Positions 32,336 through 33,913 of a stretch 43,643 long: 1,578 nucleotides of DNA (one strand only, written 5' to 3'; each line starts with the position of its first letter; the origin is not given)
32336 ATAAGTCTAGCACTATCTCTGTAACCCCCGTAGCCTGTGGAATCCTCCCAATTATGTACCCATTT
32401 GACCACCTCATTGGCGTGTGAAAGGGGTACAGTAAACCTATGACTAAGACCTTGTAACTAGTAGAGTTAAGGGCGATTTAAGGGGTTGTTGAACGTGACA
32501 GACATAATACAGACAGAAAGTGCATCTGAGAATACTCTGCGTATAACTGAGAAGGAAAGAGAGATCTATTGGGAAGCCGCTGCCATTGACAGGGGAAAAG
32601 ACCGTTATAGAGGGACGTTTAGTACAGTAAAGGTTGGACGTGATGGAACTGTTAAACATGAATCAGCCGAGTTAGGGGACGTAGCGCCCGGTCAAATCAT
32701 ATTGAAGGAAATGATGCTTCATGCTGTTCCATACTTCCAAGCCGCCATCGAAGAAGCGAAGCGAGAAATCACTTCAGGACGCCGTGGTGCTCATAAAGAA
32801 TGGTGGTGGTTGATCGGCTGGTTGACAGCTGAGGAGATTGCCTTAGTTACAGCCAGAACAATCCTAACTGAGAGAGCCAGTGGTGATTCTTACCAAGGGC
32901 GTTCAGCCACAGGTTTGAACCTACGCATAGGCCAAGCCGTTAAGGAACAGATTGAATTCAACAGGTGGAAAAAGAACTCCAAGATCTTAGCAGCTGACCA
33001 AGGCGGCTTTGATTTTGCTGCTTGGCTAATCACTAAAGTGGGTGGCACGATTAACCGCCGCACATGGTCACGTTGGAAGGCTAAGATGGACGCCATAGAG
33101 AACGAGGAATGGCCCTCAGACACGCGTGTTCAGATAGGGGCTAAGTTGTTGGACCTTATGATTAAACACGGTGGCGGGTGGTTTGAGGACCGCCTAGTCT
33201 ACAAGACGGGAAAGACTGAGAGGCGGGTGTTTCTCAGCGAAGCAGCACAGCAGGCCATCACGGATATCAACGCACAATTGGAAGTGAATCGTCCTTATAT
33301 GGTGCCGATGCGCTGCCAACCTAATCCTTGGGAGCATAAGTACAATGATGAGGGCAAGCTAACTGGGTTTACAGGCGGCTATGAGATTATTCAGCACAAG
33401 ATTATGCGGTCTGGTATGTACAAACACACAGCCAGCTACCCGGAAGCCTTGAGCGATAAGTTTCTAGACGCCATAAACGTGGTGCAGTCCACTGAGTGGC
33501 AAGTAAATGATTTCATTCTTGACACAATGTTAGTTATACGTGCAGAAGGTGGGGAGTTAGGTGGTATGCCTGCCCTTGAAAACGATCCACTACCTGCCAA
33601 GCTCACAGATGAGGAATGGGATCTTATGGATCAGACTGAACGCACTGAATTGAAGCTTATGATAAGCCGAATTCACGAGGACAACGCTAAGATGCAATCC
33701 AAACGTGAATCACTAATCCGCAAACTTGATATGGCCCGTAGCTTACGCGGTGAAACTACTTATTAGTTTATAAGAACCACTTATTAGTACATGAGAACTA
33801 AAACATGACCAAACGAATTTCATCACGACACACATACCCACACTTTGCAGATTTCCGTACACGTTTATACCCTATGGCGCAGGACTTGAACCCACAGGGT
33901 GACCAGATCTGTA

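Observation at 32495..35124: T7-type single-subunit RNA polymerase encoded as two separate genes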

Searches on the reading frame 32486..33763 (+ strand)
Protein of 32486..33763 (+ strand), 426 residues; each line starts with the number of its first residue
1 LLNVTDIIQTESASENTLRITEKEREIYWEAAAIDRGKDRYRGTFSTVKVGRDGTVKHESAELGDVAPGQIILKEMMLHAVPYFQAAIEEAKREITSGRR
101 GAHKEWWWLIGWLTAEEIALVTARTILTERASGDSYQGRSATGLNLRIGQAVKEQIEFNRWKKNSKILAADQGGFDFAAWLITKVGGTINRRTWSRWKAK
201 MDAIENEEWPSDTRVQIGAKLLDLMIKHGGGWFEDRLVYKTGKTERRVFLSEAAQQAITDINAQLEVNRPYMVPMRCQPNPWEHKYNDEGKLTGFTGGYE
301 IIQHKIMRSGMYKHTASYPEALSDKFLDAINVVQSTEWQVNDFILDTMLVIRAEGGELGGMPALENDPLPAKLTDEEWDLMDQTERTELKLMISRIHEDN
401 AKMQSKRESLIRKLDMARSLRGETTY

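Call 4: search_protein_families(library=pfam, proteins=[window:32486-33763:+], max_evalue=0.01)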
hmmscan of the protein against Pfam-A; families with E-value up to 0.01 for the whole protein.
window:32486-33763:+ (426 aa): 1 family
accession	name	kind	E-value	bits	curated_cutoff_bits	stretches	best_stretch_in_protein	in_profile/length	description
PF14700.11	RPOL_N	-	6.2e-12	46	30.1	1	78-227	47-213/334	DNA-directed RNA polymerase N-terminal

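Call 6: search_dna_similar(query=window:32486-33763:+, collection=phages, mode=protein, max_rows=40)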
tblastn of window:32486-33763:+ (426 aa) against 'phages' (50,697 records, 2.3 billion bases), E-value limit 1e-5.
Records with a match: 277; places in all: 277; records where one place covers at least 80% of the query: 150.
Best place of each record, by identity: <60% 277.
By first word of the organism name: Escherichia 104; Ralstonia 29; Pelagibacter 24; Aeromonas 20; Salmonella 17; Klebsiella 15; Pectobacterium 14; Rhizobium 8; Yersinia 7; Roseobacter 7; and 17 more.
By host as written in the record: - 94; Escherichia coli rfaC 14; Ralstonia solanacearum 13; Candidatus Pelagibacter sp. HTCC7211 8; Candidatus Pelagibacter ubique HTCC1062 7; Klebsiella pneumoniae 7; Candidatus Pelagibacter sp H2P3alpha 6; Aeromonas hydrophila 6; and 75 more.
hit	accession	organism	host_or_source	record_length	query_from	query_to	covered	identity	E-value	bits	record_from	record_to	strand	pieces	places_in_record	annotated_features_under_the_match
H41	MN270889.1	Ralstonia phage P-PSG-11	Ralstonia solanacearum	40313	2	422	99%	25.3%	5e-16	86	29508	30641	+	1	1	RNA polymerase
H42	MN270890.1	Ralstonia phage P-PSG-11-1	Ralstonia solanacearum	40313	2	422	99%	25.3%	5e-16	86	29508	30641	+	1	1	RNA polymerase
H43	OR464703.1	Mycobacterium phage jiawei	Mycolicibacterium smegmatis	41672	25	423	94%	26.2%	4e-15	84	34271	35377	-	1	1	DNA-dependent RNA polymerase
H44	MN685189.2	Ralstonia phage vRsoP-WF2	environmental water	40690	36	422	91%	25.9%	4e-15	84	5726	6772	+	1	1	DNA-directed RNA polymerase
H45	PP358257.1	Ralstonia phage PY065YO380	Ralstonia solanacearum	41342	36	422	91%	25.9%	5e-15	83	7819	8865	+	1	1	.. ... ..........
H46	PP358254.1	Ralstonia phage PY04L1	Ralstonia solanacearum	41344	36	422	91%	25.9%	5e-15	83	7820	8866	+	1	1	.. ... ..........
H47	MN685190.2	Ralstonia phage vRsoP-WM2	environmental water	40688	36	422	91%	25.9%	6e-15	83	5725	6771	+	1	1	DNA-directed RNA polymerase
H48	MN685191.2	Ralstonia phage vRsoP-WR2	environmental water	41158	36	422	91%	25.8%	6e-15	83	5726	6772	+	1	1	DNA-directed RNA polymerase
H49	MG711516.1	Ralstonia phage RsoP1EGY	Ralstonia solanacearum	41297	36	422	91%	25.8%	6e-15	83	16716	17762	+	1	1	DNA-dependent RNA polymerase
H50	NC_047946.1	Ralstonia phage RsoP1EGY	Ralstonia solanacearum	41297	36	422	91%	25.8%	6e-15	83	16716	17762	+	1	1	RNA polymerase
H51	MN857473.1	Caulobacter phage S2B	Caulobacter vibrioides CB15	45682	16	423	96%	24.4%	5e-14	81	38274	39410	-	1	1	S2B_gp054c: RNA polymerase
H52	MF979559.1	Ralstonia phage DU_RP_I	Ralstonia solanacearum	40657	36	422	91%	24.9%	2e-14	82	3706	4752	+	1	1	RNA polymerase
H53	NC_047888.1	Ralstonia phage DU_RP_I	Ralstonia solanacearum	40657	36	422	91%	24.9%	2e-14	82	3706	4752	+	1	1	RNA polymerase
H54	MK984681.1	Bordetella phage vB_BbrP_BB8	Bordetella bronchiseptica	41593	16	417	94%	23.7%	5e-8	62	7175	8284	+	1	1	RNA polymerase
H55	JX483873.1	Rhizobium phage RHEph01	Rhizobium etli Brasil5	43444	69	426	84%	25.5%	9e-17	89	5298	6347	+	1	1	putative DNA-dependent RNA polymerase protein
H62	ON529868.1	Brevundimonas phage vB_BpoS-Babayka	Brevundimonas pondensis LVF1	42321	3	389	91%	23.4%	3e-9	65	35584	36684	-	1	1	RNA polymerase | hypothetical protein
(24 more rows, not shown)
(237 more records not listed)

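Call 8: find_homologous_proteins(query=window:32486-33763:+, max_evalue=0.00001)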
Query window:32486-33763:+ (426 aa): 9 proteins with E <= 0.00001 among 4014 candidates.
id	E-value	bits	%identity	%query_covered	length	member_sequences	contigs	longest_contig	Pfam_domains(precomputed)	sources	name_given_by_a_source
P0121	1.8e-283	958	100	99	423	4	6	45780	PF14700.12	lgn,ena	-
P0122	2.4e-253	859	88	99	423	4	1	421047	PF14700.12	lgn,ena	-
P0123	5.6e-239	811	84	99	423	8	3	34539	PF14700.12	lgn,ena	-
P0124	2.0e-236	803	82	99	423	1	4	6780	PF14700.12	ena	-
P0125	3.5e-235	799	82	99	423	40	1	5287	PF14700.12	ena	-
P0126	3.8e-231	785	80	99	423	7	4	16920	PF14700.12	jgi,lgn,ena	-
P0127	5.9e-228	775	78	100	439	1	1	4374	PF14700.12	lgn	-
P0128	1.8e-218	744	74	99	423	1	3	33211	PF14700.12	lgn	-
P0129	3.2e-55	206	39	61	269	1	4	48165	PF14700.12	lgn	-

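Call 9: find_encoding_contigs(protein=P0128, flank=4000, max_places=3)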
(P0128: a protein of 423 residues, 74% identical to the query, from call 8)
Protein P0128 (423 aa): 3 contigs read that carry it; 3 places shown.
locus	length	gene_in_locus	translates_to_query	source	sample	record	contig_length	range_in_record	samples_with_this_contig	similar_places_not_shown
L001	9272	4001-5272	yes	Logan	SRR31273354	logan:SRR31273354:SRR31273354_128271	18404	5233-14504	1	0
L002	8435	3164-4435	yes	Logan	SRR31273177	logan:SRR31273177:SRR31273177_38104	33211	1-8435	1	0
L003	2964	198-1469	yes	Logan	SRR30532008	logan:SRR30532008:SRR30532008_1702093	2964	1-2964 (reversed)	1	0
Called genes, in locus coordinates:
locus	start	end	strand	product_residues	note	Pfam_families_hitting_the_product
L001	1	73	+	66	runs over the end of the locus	-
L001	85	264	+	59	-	-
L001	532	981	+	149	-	PF25735:Phage_L5_gp82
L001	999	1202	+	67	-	-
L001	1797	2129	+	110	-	PF13560:HTH_31 (weak), PF01381:HTH_3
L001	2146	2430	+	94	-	-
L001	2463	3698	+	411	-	PF00589:Phage_integrase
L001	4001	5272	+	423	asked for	PF14700:RPOL_N (weak)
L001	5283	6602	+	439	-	PF00940:RNA_pol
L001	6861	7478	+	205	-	PF10991:Enc34_ssDNA-bd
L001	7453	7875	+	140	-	PF05866:RusA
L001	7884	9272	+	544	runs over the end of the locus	PF21268:Helic-prim_T7_N, PF13155:Toprim_2, PF03796:DnaB_C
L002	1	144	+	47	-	?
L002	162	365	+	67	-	-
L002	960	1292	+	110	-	PF13560:HTH_31 (weak), PF01381:HTH_3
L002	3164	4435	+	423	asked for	PF14700:RPOL_N (weak)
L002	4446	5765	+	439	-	PF00940:RNA_pol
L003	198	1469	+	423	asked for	PF14700:RPOL_N (weak)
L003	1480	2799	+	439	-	PF00940:RNA_pol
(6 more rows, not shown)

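Call 17: find_encoding_contigs(protein=P0122, flank=10000, max_places=2)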
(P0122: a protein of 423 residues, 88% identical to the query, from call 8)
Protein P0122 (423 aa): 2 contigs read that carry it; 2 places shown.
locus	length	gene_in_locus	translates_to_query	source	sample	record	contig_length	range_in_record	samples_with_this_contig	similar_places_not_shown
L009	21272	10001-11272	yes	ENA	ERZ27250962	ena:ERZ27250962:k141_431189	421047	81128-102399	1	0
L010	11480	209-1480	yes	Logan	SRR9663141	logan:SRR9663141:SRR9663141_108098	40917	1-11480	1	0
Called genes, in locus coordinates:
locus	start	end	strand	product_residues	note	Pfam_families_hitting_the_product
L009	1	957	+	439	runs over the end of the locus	PF04052:TolB_N, PF26550:Tricorn_2nd, PF00930:DPPIV_N (faint), PF25174:Beta-prop_THOC3 (faint), PF07676:PD40, PF26549:Tricorn_N (weak), PF07676:PD40, PF26549:Tricorn_N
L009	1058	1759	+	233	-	PF00691:OmpA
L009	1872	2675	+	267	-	PF14559:TPR_19 (faint), PF16331:TolA_bind_tri, PF13432:TPR_16 (faint), PF07719:TPR_2 (faint), PF13428:TPR_14 (faint), PF13525:YfiO (faint), PF13174:TPR_6 (weak)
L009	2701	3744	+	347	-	PF02445:NadA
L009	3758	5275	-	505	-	PF01435:Peptidase_M48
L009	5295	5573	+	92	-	PF01206:TusA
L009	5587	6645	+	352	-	PF01594:AI-2E_transport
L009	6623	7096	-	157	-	PF00578:AhpC-TSA, PF08534:Redoxin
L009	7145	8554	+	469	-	-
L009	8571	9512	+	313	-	PF00389:2-Hacid_dh, PF02826:2-Hacid_dh_C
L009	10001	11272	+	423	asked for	PF14700:RPOL_N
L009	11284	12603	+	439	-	PF00940:RNA_pol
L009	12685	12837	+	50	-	-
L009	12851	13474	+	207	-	PF10991:Enc34_ssDNA-bd, PF21265:SBB_T7 (faint)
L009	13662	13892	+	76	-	PF05866:RusA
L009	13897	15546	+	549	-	PF21268:Helic-prim_T7_N, PF13155:Toprim_2, PF03796:DnaB_C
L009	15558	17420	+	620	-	PF00476:DNA_pol_A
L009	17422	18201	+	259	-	PF02739:5_3_exonuc_N, PF01367:5_3_exonuc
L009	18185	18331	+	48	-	-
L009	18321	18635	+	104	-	PF03819:MazG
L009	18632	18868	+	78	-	PF00462:Glutaredoxin (weak)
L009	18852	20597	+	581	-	PF00317:Ribonuc_red_lgN, PF02867:Ribonuc_red_lgC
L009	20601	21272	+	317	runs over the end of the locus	PF00268:Ribonuc_red_sm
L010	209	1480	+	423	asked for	PF14700:RPOL_N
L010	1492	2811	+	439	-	PF00940:RNA_pol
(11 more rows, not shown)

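Call 18: find_encoding_contigs(protein=P0127, flank=4000, max_places=2)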
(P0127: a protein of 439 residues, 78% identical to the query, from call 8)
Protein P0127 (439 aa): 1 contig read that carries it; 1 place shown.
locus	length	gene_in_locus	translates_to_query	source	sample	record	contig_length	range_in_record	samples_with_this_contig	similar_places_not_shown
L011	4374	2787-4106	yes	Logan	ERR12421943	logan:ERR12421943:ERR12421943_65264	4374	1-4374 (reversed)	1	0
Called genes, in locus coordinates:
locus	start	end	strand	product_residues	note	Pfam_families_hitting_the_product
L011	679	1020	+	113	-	PF01381:HTH_3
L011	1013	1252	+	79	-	-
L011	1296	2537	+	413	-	PF00589:Phage_integrase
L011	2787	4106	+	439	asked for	PF14700:RPOL_N (weak)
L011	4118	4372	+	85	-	?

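Call 28: get_annotated_region(hit=H62, flank=3000)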
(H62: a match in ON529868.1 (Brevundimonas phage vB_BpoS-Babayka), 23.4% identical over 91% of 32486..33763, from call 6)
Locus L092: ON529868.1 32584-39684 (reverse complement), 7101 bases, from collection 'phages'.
description: Brevundimonas phage vB_BpoS-Babayka, complete genome.
organism: Brevundimonas phage vB_BpoS-Babayka (NCBI taxid 2948596)
taxonomy: Viruses; Duplodnaviria; Heunggongvirae; Uroviricota; Caudoviricetes; Autographiviridae
host: Brevundimonas pondensis LVF1; source: sewage; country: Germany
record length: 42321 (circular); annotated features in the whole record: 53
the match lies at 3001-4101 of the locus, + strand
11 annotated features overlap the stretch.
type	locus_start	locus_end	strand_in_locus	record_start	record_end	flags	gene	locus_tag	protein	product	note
CDS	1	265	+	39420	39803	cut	-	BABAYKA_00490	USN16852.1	recombination endonuclease VII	-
CDS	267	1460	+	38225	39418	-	-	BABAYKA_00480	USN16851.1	metallo-dependent phosphatase-like protein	-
CDS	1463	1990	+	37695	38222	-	-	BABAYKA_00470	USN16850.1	dATP/dGTP diphosphohydrolase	-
CDS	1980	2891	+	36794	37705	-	-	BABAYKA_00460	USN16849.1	DNA ligase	-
CDS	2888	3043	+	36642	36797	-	-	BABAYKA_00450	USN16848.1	hypothetical protein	-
CDS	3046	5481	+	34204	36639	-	-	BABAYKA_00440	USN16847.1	RNA polymerase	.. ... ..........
CDS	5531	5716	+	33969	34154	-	-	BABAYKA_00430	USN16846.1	hypothetical protein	-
CDS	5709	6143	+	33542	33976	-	-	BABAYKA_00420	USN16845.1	hypothetical protein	-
CDS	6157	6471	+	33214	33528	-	-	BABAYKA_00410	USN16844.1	hypothetical protein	-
CDS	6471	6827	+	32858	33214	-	-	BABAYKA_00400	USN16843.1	hypothetical protein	-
CDS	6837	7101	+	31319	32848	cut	-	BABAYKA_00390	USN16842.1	portal protein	-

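Call 46: search_protein_representatives(protein=window:32495-33763:+)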
Query: 423 residues. Proteins with E-value up to 0.001 (for the whole library): 979; up to 1e-10: 311; up to 1e-30: 37. The best 150 are listed.
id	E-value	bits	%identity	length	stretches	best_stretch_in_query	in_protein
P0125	4.8e-236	799.8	82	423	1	1-423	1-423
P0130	1.6e-64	234.8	37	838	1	29-413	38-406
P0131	1.2e-62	228.6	37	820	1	60-418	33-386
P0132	1.6e-56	208.5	41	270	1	25-282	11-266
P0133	1.5e-55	205.3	39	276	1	16-281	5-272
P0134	3.2e-53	197.6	36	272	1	21-280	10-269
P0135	3.6e-51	190.8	40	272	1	20-281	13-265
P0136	6.1e-51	190.1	38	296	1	21-281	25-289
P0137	1.7e-48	182.0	36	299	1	16-282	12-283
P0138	2.3e-46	175.0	37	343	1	58-345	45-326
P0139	1.9e-45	172.0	41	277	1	15-280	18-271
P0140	1.8e-44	168.8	38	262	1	57-281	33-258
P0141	8.2e-43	163.3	39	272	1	19-281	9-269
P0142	1.3e-41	159.4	29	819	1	63-417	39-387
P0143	3.4e-41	158.0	32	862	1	22-418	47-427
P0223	4.4e-21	91.7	28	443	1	72-415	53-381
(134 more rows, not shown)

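Call 53: search_solved_structures(query=window:32495-33763:+, max_evalue=0.01, show_alignments=1)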
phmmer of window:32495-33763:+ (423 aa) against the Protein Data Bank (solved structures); distinct sequences matched with E-value up to 0.01: 6.
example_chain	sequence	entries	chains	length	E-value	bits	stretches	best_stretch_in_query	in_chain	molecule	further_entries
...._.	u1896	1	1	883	1.7e-06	30.5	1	61-415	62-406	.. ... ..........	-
2pi4_A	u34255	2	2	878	4e-06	29.2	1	61-415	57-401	DNA-directed RNA polymerase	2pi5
1cez_A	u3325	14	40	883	4.1e-06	29.2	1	61-415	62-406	PROTEIN (BACTERIOPHAGE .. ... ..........) | DNA-DIRECTED RNA POLYMERASE | BACTERIOPHAGE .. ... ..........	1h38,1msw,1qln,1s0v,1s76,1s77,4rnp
9yxm_A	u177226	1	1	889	4.1e-06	29.2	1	61-415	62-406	RNA polymerase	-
3e2e_A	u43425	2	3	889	3.6e-05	26.1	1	61-415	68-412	DNA-directed RNA polymerase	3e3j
6ymv_A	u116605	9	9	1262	0.0057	18.9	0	265-423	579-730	DNA-directed RNA polymerase, mitochondrial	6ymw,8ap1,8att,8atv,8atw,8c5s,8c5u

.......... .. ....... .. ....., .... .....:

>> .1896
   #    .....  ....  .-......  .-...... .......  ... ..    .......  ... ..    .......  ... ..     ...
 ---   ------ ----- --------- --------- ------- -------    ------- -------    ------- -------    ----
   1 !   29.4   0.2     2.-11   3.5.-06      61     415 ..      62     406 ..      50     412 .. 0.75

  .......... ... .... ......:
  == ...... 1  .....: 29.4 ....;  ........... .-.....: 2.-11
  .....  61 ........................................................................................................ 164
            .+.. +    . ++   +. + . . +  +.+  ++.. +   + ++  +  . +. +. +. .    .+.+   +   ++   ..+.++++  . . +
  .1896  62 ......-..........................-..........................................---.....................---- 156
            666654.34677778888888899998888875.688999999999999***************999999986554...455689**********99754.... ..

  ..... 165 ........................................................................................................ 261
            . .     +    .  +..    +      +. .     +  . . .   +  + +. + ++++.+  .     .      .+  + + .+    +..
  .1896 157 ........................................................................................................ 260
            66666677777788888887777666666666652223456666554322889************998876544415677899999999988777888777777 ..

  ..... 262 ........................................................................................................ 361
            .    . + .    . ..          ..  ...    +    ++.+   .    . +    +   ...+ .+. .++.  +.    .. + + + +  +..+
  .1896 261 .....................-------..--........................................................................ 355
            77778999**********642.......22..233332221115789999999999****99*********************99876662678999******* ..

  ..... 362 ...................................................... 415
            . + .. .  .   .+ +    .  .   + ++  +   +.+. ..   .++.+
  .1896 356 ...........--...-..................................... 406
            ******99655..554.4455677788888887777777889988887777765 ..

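Call 62: find_encoding_contigs(protein=P0223, flank=3000, max_places=2)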
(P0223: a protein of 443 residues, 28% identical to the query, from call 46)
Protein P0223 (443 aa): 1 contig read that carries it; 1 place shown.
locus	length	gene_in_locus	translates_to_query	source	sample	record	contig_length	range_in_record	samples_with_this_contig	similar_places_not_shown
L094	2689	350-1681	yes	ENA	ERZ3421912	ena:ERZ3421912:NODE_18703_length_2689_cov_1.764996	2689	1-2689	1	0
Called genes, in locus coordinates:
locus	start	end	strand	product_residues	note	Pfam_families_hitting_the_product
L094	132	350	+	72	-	-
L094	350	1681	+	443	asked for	PF14700:RPOL_N (faint)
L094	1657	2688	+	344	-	?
